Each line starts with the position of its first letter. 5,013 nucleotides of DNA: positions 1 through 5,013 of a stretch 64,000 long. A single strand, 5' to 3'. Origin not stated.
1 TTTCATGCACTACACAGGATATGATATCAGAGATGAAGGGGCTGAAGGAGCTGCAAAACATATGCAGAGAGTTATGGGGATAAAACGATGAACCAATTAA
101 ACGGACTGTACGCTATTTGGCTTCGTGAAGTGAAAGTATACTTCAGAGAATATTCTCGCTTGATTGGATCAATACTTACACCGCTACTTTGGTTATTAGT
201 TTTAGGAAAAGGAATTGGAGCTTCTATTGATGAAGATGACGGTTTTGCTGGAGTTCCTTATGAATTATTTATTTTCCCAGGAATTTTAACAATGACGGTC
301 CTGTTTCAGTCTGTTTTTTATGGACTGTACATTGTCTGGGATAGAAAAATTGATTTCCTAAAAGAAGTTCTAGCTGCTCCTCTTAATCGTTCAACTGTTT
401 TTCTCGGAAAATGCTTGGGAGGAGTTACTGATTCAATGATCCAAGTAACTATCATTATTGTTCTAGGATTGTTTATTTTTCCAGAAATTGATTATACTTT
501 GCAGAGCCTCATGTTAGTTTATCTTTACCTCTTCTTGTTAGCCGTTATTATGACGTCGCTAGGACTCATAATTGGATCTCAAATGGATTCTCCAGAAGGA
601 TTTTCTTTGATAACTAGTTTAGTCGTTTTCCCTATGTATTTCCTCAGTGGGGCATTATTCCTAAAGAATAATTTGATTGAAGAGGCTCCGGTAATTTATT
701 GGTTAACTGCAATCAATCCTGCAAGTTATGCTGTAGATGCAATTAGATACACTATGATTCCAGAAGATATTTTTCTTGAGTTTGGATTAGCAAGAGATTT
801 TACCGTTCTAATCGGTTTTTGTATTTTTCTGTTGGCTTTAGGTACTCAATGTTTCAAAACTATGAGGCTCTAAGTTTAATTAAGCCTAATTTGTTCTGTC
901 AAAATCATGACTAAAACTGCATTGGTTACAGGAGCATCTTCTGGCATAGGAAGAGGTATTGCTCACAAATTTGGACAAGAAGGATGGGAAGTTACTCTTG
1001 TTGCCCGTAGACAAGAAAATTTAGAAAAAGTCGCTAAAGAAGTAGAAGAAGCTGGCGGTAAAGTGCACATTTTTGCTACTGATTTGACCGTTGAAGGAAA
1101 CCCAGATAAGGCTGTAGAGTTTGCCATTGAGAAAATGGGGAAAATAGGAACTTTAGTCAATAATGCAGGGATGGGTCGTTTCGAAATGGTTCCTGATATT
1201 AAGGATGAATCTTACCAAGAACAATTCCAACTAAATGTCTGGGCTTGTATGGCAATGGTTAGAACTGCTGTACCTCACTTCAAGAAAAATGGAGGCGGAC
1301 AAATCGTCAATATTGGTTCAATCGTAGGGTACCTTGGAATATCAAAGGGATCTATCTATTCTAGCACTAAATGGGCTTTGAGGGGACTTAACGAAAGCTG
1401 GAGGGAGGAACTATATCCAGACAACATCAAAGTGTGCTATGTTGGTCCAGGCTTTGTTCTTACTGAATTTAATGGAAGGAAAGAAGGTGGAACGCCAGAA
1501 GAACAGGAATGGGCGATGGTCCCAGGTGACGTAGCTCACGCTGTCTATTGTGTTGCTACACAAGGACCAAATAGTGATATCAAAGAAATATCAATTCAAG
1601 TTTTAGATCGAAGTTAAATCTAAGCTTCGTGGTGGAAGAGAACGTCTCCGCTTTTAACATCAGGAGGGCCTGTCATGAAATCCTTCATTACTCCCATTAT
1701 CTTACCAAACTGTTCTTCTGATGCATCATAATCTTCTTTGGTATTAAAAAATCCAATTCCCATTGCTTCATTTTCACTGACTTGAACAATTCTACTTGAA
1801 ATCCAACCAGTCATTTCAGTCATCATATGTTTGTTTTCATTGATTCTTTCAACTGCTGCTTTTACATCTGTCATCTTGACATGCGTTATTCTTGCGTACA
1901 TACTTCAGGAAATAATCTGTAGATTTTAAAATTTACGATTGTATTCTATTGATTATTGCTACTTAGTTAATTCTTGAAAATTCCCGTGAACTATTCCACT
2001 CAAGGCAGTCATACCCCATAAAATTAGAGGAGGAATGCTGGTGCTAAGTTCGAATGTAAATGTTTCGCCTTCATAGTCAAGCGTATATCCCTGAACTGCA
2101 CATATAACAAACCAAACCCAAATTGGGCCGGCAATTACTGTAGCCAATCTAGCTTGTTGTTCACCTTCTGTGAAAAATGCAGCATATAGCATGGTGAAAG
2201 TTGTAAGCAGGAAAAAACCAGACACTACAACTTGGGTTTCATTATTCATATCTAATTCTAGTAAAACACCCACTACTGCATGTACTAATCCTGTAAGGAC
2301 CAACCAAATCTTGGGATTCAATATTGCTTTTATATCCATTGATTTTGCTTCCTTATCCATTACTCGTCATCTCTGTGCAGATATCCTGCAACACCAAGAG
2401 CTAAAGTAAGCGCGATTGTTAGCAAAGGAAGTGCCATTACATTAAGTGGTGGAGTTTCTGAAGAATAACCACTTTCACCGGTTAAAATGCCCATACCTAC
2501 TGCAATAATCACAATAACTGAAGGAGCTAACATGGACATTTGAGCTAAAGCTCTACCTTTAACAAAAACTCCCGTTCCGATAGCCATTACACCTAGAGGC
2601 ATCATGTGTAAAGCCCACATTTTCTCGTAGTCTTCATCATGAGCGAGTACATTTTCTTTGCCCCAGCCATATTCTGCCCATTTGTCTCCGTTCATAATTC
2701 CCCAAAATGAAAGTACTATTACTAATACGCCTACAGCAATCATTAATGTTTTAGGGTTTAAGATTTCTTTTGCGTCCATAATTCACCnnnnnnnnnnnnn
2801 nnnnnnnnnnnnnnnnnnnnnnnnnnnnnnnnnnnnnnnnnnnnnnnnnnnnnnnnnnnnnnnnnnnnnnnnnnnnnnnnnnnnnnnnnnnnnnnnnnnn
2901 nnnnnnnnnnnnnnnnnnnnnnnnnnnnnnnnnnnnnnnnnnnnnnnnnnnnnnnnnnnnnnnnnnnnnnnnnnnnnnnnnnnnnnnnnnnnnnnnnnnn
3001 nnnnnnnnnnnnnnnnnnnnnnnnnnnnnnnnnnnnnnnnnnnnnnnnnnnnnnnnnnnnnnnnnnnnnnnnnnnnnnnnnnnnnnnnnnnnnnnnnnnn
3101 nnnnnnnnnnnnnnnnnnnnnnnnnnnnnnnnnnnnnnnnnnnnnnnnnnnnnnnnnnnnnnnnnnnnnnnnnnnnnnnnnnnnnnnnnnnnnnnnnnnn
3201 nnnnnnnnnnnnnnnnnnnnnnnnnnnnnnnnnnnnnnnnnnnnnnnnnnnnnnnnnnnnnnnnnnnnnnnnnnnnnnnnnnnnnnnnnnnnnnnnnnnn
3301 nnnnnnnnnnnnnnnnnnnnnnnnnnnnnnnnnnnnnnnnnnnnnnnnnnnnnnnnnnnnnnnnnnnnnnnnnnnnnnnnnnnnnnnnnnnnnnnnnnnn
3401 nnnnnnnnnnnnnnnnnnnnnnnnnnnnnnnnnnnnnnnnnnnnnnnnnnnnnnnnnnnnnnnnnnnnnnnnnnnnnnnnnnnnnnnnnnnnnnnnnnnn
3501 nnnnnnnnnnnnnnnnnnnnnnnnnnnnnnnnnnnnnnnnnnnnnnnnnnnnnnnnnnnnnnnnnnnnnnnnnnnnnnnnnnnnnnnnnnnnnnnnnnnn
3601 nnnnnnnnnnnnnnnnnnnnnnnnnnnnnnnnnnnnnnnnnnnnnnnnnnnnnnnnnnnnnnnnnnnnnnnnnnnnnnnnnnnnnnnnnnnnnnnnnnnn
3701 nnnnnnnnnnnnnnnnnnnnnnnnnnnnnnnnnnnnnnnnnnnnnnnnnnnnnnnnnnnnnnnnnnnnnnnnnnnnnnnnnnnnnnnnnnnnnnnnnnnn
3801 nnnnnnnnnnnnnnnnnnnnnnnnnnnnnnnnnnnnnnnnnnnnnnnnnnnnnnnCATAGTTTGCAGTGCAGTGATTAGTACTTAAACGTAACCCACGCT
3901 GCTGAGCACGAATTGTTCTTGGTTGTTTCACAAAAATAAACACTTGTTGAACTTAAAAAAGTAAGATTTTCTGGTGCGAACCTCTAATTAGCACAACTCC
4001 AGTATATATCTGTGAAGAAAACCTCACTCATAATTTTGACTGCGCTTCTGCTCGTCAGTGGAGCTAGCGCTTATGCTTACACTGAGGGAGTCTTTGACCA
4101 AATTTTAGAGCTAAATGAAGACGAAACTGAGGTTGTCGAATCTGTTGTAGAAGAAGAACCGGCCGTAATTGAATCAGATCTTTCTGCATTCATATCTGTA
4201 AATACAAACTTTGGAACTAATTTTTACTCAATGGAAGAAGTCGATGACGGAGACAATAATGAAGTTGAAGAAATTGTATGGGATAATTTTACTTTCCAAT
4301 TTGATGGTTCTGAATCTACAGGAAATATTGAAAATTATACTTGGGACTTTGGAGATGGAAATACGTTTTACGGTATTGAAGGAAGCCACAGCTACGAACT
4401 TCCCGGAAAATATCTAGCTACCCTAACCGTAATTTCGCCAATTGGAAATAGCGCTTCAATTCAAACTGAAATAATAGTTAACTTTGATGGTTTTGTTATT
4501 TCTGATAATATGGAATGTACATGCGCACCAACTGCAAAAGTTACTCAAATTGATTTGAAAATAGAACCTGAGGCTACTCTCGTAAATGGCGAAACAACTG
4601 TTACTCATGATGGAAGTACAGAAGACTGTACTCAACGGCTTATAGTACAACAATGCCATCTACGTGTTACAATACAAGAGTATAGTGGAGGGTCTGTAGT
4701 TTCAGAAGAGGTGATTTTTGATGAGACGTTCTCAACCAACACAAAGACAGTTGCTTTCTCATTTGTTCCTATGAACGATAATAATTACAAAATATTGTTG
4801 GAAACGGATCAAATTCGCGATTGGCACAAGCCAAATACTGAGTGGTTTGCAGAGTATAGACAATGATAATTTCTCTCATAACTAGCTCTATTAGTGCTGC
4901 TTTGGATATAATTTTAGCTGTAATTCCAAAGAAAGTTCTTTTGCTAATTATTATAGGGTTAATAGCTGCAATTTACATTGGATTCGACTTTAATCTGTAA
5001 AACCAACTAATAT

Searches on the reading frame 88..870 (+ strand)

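Call 65: search_protein_families(library=pfam, proteins=[window:88-870:+], max_evalue=0.00001)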
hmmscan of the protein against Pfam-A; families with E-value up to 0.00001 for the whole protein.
window:88-870:+ (261 aa): 2 families
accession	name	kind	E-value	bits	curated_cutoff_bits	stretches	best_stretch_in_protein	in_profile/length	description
PF01061.29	ABC2_membrane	-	2.7e-31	109.2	26.9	1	7-223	3-210/211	ABC-2 type transporter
PF12698.13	ABC2_membrane_3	-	6.1e-13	49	31.6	1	60-252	162-345/347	ABC-2 family transporter protein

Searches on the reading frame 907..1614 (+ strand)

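Call 65: search_protein_families(library=pfam, proteins=[window:907-1614:+], max_evalue=0.00001)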
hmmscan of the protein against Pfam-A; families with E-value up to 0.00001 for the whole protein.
window:907-1614:+ (236 aa): 3 families
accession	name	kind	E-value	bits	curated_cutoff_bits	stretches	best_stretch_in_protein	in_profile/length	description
PF00106.31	adh_short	-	3.2e-54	183.8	26.6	1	3-191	1-189/195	short chain dehydrogenase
PF13561.12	adh_short_C2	-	1.7e-33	116.6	27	1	9-194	1-186/236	Enoyl-(Acyl carrier protein) reductase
PF08659.16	KR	-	1.4e-10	41.8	22.6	1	4-167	2-165/180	KR domain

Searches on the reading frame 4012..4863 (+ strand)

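Call 65: search_protein_families(library=pfam, proteins=[window:4012-4863:+], max_evalue=0.00001)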
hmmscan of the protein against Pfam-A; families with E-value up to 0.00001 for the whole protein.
window:4012-4863:+ (284 aa): 2 families
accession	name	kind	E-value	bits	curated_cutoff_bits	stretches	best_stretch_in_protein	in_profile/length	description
PF18911.6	PKD_4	-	7.5e-14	52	27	1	92-151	17-79/85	PKD domain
PF00801.26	PKD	-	4.1e-10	39.9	23.5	1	94-149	18-74/80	PKD domain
